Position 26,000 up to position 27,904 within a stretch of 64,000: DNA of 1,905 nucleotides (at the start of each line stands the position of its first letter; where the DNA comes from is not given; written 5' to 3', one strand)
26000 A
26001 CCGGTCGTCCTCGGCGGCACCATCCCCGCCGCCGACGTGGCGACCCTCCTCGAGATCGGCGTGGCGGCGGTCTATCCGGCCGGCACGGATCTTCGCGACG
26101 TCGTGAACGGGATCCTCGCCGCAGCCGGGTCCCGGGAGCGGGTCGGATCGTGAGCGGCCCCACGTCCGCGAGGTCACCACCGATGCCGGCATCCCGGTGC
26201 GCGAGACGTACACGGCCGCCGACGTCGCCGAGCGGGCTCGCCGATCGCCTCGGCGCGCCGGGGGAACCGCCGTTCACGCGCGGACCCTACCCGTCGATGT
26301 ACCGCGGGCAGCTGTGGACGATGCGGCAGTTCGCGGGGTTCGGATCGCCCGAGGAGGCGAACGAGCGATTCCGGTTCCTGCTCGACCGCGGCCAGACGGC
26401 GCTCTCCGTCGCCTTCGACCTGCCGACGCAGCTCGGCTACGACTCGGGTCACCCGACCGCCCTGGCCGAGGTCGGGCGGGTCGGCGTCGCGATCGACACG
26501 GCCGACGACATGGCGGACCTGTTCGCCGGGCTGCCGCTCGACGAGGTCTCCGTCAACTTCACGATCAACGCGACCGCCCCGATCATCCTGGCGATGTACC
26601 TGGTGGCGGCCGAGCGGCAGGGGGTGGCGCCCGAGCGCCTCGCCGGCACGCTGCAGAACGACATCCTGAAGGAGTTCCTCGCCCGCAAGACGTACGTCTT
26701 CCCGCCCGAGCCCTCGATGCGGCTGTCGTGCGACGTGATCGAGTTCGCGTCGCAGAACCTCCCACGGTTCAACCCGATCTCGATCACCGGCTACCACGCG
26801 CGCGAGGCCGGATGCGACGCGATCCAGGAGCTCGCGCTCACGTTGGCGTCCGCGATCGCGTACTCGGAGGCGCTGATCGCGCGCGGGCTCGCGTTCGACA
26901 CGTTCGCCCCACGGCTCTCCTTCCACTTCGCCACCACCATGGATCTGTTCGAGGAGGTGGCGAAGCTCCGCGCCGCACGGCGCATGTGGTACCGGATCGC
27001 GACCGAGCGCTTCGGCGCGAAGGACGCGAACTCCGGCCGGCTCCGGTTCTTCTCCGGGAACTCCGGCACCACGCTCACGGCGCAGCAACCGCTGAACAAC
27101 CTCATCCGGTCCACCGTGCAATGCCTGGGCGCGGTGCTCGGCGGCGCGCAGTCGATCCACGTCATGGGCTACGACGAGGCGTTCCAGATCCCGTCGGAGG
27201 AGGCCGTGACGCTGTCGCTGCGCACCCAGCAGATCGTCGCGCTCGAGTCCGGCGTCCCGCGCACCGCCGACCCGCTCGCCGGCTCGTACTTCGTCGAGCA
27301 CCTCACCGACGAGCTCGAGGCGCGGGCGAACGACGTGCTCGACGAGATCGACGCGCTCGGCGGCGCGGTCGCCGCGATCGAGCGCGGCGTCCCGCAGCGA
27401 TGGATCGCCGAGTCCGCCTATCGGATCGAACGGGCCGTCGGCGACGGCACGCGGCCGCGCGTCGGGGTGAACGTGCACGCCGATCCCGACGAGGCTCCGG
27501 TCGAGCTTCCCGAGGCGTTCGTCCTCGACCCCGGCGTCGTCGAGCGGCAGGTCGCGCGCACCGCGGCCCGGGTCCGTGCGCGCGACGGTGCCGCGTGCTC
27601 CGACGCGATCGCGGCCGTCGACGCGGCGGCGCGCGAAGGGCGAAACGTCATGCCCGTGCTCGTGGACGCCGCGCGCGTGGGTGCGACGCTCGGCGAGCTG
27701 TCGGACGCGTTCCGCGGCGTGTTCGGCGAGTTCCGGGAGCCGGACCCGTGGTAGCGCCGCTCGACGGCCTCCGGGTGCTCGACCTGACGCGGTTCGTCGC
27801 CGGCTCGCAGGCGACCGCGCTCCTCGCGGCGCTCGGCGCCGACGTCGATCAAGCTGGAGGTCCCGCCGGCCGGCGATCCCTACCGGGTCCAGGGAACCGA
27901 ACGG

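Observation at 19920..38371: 18-kb one-strand gene train: thiamine-pyrimidine salvage genes run straight into an uncharacterised B12 / CoA / amidohydrolase module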

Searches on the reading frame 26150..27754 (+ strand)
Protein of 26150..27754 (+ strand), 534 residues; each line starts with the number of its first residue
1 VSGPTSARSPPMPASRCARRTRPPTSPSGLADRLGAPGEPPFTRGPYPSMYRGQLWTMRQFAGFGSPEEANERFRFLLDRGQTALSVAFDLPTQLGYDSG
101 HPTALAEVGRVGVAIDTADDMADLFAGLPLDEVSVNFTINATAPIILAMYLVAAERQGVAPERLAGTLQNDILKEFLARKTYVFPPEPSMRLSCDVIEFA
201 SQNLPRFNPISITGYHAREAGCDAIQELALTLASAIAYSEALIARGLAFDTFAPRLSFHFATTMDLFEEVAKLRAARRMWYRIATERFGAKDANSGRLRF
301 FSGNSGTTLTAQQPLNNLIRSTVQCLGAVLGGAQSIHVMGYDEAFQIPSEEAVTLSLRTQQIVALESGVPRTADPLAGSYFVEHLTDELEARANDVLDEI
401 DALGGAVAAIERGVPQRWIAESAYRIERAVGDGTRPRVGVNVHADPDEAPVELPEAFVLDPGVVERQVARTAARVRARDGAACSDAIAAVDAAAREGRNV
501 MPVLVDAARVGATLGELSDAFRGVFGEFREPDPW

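Call 9: search_protein_families(library=pfam, proteins=[window:26150-27754:+], max_evalue=0.001)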
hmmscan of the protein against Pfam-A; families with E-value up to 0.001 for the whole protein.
window:26150-27754:+ (534 aa): 1 family
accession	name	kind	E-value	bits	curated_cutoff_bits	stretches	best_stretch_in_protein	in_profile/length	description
PF01642.28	MM_CoA_mutase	-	9.1e-191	635.3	22.1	1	35-526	26-512/512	Methylmalonyl-CoA mutase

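Call 12: find_homologous_proteins(query=window:26150-27754:+, max_evalue=1e-50)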
Query window:26150-27754:+ (534 aa): 7993 proteins with E <= 1e-50 among 8000 candidates; the best 120 are listed.
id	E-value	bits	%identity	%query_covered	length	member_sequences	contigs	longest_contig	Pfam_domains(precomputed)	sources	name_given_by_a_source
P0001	0.0e+0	1100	98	95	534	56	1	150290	PF01642.29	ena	-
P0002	0.0e+0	1015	91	95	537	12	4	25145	PF01642.29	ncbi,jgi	jgi:methylmalonyl-CoA mutase N-terminal domain/subunit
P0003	3.8e-295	998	89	95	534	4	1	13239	PF01642.29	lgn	-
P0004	1.1e-289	980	87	95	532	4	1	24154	PF01642.29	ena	-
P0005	2.2e-289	979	86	95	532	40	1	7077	PF01642.29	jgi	jgi:methylmalonyl-CoA mutase N-terminal domain/subunit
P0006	3.1e-289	978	87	95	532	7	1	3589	PF01642.29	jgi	-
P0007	1.7e-288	976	86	95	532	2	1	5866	PF01642.29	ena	-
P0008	6.3e-288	974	86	95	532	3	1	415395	PF01642.29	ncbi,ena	-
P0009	1.5e-287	973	87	95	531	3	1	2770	PF01642.29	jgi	jgi:methylmalonyl-CoA mutase, N-terminal domain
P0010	2.3e-287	972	86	95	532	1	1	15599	PF01642.29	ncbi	ncbi:MAG: methylmalonyl-CoA mutase family protein [Actinomycetota bacterium]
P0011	2.6e-287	972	86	95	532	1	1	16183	PF01642.29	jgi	jgi:methylmalonyl-CoA mutase, N-terminal domain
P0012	3.8e-286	968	85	95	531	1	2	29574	PF01642.29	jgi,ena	-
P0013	6.7e-286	967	86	95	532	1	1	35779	PF01642.29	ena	-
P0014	6.8e-283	957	86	95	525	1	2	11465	PF01642.29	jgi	jgi:methylmalonyl-CoA mutase N-terminal domain/subunit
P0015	7.1e-283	957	85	95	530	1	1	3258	PF01642.29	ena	-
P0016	2.0e-282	956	84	95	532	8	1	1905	PF01642.29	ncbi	-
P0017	3.0e-282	955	85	95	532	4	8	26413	PF01642.29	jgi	jgi:methylmalonyl-CoA mutase N-terminal domain/subunit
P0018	5.6e-282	954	86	95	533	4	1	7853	PF01642.29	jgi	jgi:methylmalonyl-CoA mutase N-terminal domain/subunit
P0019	6.1e-282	954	85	95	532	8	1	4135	PF01642.29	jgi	jgi:methylmalonyl-CoA mutase N-terminal domain/subunit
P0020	1.7e-281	953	84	95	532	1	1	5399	PF01642.29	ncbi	ncbi:MAG TPA: methylmalonyl-CoA mutase family protein [Actinomycetota bacterium]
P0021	1.8e-281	952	84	95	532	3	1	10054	PF01642.29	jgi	jgi:methylmalonyl-CoA mutase, N-terminal domain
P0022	2.2e-281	952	85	95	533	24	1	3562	PF01642.29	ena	-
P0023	3.9e-281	951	85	95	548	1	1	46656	PF01642.29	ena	-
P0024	1.2e-280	950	84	95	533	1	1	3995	PF01642.29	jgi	jgi:methylmalonyl-CoA mutase, N-terminal domain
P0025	8.1e-280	947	84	95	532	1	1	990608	PF01642.29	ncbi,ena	-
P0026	5.0e-279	944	84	95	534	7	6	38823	PF01642.29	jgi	jgi:methylmalonyl-CoA mutase N-terminal domain/subunit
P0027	1.9e-278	942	84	95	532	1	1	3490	PF01642.29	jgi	jgi:methylmalonyl-CoA mutase, N-terminal domain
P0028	3.2e-278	942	83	95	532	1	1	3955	PF01642.29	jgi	jgi:methylmalonyl-CoA mutase, N-terminal domain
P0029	7.1e-278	941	84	95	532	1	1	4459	PF01642.29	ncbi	-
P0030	9.3e-278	940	84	95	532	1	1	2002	PF01642.29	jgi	jgi:methylmalonyl-CoA mutase N-terminal domain/subunit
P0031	1.9e-277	939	83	95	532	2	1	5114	PF01642.29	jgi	jgi:methylmalonyl-CoA mutase N-terminal domain/subunit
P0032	2.3e-277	939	83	95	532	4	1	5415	PF01642.29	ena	-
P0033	3.0e-277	939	83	95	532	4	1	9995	PF01642.29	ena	-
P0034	7.4e-277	937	84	95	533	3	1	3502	PF01642.29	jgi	jgi:methylmalonyl-CoA mutase, N-terminal domain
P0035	8.1e-277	937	83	95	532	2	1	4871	PF01642.29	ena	-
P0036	9.1e-277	937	83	95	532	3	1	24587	PF01642.29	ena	-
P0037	1.0e-276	937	83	95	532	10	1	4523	PF01642.29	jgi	jgi:methylmalonyl-CoA mutase N-terminal domain/subunit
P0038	3.0e-276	935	83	95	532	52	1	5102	PF01642.29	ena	-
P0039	1.9e-275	933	83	95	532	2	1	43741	PF01642.29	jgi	jgi:methylmalonyl-CoA mutase N-terminal domain/subunit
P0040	7.2e-275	931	83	95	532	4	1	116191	PF01642.29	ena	-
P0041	1.1e-274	930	83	95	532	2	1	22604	PF01642.29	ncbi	-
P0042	2.3e-274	929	81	95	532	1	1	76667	PF01642.29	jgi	jgi:methylmalonyl-CoA mutase N-terminal domain/subunit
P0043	2.6e-274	929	81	95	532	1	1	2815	PF01642.29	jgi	jgi:methylmalonyl-CoA mutase, N-terminal domain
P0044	2.0e-273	926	82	95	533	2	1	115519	PF01642.29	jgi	jgi:methylmalonyl-CoA mutase, N-terminal domain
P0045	1.1e-272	923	83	95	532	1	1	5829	PF01642.29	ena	-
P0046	3.3e-272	922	82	95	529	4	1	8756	PF01642.29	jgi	jgi:methylmalonyl-CoA mutase N-terminal domain/subunit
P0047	7.6e-270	914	81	95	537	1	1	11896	PF01642.29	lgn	-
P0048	5.5e-269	911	81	95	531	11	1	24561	PF01642.29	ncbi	-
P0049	1.6e-267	906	81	95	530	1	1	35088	PF01642.29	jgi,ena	-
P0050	3.6e-267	905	81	95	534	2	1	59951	PF01642.29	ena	-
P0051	7.1e-267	904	81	95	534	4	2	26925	PF01642.29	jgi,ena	-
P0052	7.8e-267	904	80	95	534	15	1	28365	PF01642.29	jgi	jgi:methylmalonyl-CoA mutase N-terminal domain/subunit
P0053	9.5e-267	904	80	95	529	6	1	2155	PF01642.29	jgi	jgi:methylmalonyl-CoA mutase, N-terminal domain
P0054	1.1e-266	904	81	95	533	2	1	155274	PF01642.29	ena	-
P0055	1.7e-266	903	80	94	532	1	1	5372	PF01642.29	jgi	jgi:methylmalonyl-CoA mutase N-terminal domain/subunit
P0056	4.2e-266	902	79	95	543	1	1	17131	PF01642.29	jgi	jgi:methylmalonyl-CoA mutase N-terminal domain/subunit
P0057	4.8e-266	902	81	95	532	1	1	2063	PF01642.29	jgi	jgi:methylmalonyl-CoA mutase N-terminal domain/subunit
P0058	5.9e-266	901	79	95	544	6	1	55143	PF01642.29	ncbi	-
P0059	1.1e-265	900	80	95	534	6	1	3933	PF01642.29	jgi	jgi:methylmalonyl-CoA mutase, N-terminal domain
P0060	1.1e-265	900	80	95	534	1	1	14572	PF01642.29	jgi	jgi:methylmalonyl-CoA mutase, N-terminal domain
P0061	1.7e-265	900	81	95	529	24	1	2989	PF01642.29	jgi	-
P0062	1.9e-265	900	81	95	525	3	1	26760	PF01642.29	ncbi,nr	ncbi:MAG TPA: methylmalonyl-CoA mutase family protein [Actinomycetota bacterium]|nr:methylmalonyl-Co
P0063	2.2e-265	899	81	95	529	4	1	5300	PF01642.29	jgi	jgi:methylmalonyl-CoA mutase N-terminal domain/subunit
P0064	3.3e-265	899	79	95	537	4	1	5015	PF01642.29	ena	-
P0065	8.6e-265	897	80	95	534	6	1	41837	PF01642.29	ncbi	-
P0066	1.4e-264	897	79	95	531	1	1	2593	PF01642.29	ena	-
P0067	2.4e-264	896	80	95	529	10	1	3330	PF01642.29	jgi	jgi:methylmalonyl-CoA mutase N-terminal domain/subunit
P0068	4.5e-264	895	80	95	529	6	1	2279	PF01642.29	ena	-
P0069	1.1e-263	894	80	95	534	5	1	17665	PF01642.29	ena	-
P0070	1.5e-263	893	79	95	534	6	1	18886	PF01642.29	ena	-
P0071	2.8e-263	892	80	95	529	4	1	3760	PF01642.29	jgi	jgi:methylmalonyl-CoA mutase N-terminal domain/subunit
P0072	5.3e-263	892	79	95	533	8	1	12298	PF01642.29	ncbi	-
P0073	1.2e-262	890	78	95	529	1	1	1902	PF01642.29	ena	-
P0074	3.7e-262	889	80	95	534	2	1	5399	PF01642.29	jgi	-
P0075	6.2e-262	888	79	95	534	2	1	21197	PF01642.29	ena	-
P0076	6.6e-262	888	79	95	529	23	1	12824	PF01642.29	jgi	-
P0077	2.8e-261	886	79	95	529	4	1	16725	PF01642.29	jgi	jgi:methylmalonyl-CoA mutase, N-terminal domain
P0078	5.0e-261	885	79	95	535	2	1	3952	PF01642.29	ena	-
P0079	6.6e-261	885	84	89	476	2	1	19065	PF01642.29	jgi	jgi:methylmalonyl-CoA mutase N-terminal domain/subunit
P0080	8.1e-261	884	78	95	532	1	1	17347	PF01642.29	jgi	jgi:methylmalonyl-CoA mutase, N-terminal domain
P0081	8.3e-261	884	79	95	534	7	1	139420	PF01642.29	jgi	jgi:methylmalonyl-CoA mutase N-terminal domain/subunit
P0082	2.1e-260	883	80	93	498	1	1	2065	PF01642.29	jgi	jgi:methylmalonyl-CoA mutase, N-terminal domain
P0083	3.8e-260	882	78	95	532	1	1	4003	PF01642.29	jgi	jgi:methylmalonyl-CoA mutase N-terminal domain/subunit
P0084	7.3e-260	881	79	95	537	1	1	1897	PF01642.29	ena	-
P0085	9.1e-260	881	79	95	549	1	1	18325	PF01642.29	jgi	jgi:methylmalonyl-CoA mutase N-terminal domain/subunit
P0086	9.6e-260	881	79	95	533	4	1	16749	PF01642.29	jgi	jgi:methylmalonyl-CoA mutase, N-terminal domain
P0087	2.0e-259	880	80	95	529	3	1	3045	PF01642.29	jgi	jgi:methylmalonyl-CoA mutase N-terminal domain/subunit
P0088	2.5e-259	879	79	95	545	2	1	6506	PF01642.29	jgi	jgi:methylmalonyl-CoA mutase, N-terminal domain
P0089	3.9e-259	879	78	95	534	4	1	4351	PF01642.29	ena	-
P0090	7.0e-259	878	78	95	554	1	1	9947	PF01642.29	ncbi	-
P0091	1.8e-258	877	77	95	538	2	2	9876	PF01642.29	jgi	jgi:methylmalonyl-CoA mutase, N-terminal domain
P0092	4.6e-258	875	77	95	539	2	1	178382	PF01642.29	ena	-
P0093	1.0e-257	874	77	95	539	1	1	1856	PF01642.29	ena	-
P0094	1.0e-257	874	78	95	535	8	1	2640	PF01642.29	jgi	jgi:methylmalonyl-CoA mutase N-terminal domain/subunit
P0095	1.9e-257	873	77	95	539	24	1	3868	PF01642.29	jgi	jgi:methylmalonyl-CoA mutase N-terminal domain/subunit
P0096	3.9e-257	872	77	95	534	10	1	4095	PF01642.29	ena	-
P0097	1.6e-256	870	77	95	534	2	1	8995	PF01642.29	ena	-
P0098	2.5e-256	870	77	95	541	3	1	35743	PF01642.29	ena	-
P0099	2.5e-256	869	77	95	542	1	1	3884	PF01642.29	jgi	jgi:methylmalonyl-CoA mutase, N-terminal domain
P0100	3.5e-256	869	76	95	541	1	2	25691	PF01642.29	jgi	jgi:methylmalonyl-CoA mutase N-terminal domain/subunit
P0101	6.1e-256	868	78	95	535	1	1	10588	PF01642.29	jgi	jgi:methylmalonyl-CoA mutase, N-terminal domain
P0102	9.5e-256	868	76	95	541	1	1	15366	PF01642.29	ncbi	ncbi:MAG TPA: methylmalonyl-CoA mutase family protein [Streptosporangiaceae bacterium]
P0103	1.2e-255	867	76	96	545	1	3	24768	PF01642.29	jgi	jgi:methylmalonyl-CoA mutase, N-terminal domain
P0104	1.3e-255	867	76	95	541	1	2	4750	PF01642.29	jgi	jgi:methylmalonyl-CoA mutase N-terminal domain/subunit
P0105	1.5e-255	867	77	95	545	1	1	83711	PF01642.29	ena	-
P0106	1.6e-255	867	77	95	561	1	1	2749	PF01642.29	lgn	-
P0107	1.7e-255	867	77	95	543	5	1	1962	PF01642.29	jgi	jgi:methylmalonyl-CoA mutase N-terminal domain/subunit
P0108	2.1e-255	866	78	95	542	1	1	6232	PF01642.29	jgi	jgi:methylmalonyl-CoA mutase N-terminal domain/subunit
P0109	2.2e-255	866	78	95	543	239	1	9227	PF01642.29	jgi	jgi:methylmalonyl-CoA mutase N-terminal domain/subunit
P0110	2.4e-255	866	77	95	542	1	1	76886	PF01642.29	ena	-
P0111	2.5e-255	866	77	95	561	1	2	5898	PF01642.29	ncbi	-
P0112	2.5e-255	866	77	95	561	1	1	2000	PF01642.29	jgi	-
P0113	2.5e-255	866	76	96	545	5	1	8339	PF01642.29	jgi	jgi:methylmalonyl-CoA mutase N-terminal domain/subunit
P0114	2.6e-255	866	77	95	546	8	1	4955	PF01642.29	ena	-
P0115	2.8e-255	866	77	95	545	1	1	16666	PF01642.29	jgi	jgi:methylmalonyl-CoA mutase, N-terminal domain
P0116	3.3e-255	866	78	95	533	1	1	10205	PF01642.29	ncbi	ncbi:MAG: methylmalonyl-CoA mutase family protein [Actinomycetota bacterium]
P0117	4.8e-255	865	77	96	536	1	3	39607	PF01642.29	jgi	jgi:methylmalonyl-CoA mutase, N-terminal domain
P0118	1.3e-254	864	76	95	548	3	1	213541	PF01642.29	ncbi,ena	-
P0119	1.9e-254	863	78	95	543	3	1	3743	PF01642.29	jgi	jgi:methylmalonyl-CoA mutase, N-terminal domain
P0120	5.1e-254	862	76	95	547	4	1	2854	PF01642.29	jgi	jgi:methylmalonyl-CoA mutase, N-terminal domain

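Call 13: find_encoding_contigs(protein=P0001, flank=10000, max_places=3)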
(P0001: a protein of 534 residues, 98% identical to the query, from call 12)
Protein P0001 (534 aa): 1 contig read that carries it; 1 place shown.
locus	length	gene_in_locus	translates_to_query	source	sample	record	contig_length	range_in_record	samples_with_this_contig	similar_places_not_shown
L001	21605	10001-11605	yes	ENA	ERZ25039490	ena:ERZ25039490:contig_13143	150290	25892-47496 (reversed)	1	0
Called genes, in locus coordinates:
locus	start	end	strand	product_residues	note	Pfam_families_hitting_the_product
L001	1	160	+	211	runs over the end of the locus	PF08327:AHSA1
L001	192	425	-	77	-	-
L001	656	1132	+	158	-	PF11716:MDMPI_N (weak)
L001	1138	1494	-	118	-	-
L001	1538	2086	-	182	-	PF00440:TetR_N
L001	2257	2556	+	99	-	-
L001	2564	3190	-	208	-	PF07992:Pyr_redox_2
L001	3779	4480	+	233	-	PF03070:TENA_THI-4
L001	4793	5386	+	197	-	PF00005:ABC_tran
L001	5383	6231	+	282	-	PF00528:BPD_transp_1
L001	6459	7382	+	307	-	PF09084:NMT1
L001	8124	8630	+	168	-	PF07687:M20_dimer (weak), PF01546:Peptidase_M20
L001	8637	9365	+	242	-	PF26233:NicX (weak)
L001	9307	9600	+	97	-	PF26233:NicX (weak)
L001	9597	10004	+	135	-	PF02310:B12-binding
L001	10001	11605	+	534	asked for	PF01642:MM_CoA_mutase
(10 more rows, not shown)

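Call 14: find_encoding_contigs(protein=P0008, flank=10000, max_places=3)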
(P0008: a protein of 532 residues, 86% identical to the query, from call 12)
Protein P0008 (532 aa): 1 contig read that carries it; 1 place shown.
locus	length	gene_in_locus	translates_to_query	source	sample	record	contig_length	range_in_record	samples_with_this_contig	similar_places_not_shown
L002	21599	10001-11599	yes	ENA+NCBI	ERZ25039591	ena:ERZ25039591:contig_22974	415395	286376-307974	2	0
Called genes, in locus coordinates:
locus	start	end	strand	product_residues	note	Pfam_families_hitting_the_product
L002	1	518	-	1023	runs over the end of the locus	PF00211:Guanylate_cyc, PF00931:NB-ARC, PF13191:AAA_16 (weak), PF13401:AAA_22 (weak), PF25872:HTH_77 (weak)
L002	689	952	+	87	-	-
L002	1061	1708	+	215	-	PF10851:DUF2652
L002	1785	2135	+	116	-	-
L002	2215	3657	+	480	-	PF00881:Nitroreductase (faint)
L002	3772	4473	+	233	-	PF03070:TENA_THI-4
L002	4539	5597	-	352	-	PF09084:NMT1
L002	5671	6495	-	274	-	PF00528:BPD_transp_1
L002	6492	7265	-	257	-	PF00005:ABC_tran, PF13555:AAA_29 (faint), PF13304:AAA_21 (faint)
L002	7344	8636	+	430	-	PF01546:Peptidase_M20, PF07687:M20_dimer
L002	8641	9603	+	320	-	PF26233:NicX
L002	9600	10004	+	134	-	PF02310:B12-binding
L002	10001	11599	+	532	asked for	PF01642:MM_CoA_mutase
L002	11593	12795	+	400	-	PF02515:CoA_transf_3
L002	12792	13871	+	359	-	PF01546:Peptidase_M20, PF07687:M20_dimer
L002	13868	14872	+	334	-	PF00296:Bac_luciferase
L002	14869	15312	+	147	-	PF13669:Glyoxalase_4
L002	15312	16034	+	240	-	PF00392:GntR, PF07729:FCD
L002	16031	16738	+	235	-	PF03070:TENA_THI-4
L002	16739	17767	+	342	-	PF08240:ADH_N, PF00107:ADH_zinc_N, PF13602:ADH_zinc_N_2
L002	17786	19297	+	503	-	PF00171:Aldedh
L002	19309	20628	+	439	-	PF01979:Amidohydro_1, PF07969:Amidohydro_3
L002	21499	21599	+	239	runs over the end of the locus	PF01979:Amidohydro_1, PF07969:Amidohydro_3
